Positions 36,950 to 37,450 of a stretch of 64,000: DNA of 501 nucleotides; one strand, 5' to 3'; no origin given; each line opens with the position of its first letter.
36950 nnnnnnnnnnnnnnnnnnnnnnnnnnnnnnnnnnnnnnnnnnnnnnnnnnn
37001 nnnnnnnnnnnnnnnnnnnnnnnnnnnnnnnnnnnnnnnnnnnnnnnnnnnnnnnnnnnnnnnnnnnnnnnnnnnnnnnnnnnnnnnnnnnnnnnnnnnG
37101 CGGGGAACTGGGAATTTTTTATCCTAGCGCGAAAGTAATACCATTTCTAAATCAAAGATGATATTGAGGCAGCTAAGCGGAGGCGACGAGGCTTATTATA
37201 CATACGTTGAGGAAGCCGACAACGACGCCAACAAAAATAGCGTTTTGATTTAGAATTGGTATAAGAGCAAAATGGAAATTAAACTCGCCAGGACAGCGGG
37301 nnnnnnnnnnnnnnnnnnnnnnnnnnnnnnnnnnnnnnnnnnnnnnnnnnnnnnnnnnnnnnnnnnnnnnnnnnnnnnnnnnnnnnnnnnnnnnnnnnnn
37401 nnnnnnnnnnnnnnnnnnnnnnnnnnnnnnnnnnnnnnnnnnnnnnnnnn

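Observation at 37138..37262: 125-bp element with 20-bp terminal inverted repeats inserted three times inside operons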

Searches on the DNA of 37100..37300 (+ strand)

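Call 55: search_rna_families(source=window, start=37100, end=37300, threshold=evalue, max_evalue=10)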
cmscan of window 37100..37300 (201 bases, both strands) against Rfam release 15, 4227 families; matches with E-value up to 10: 0.
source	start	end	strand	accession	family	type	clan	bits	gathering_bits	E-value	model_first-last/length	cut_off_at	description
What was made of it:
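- On Any Rfam RNA family: There is none at E<=10 on 37100-37300 (call 55).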

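Call 81: search_dna_similar(query=window:37138-37262:+, collection=ecoli_genomes, mode=distant, max_evalue=0.01, max_rows=5)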
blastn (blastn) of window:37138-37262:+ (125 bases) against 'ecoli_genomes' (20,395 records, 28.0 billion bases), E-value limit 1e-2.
No match.
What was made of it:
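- On ERIC (sequence family): blastn (word 11) of copy 1 against 5,426 E. coli genomes gives no match at E<=0.01 (call 81).
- Closest known: ERIC/IRU of enterobacteria and Yersinia. Different: No sequence similarity: no match in 5,426 E. coli genomes (call 81).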
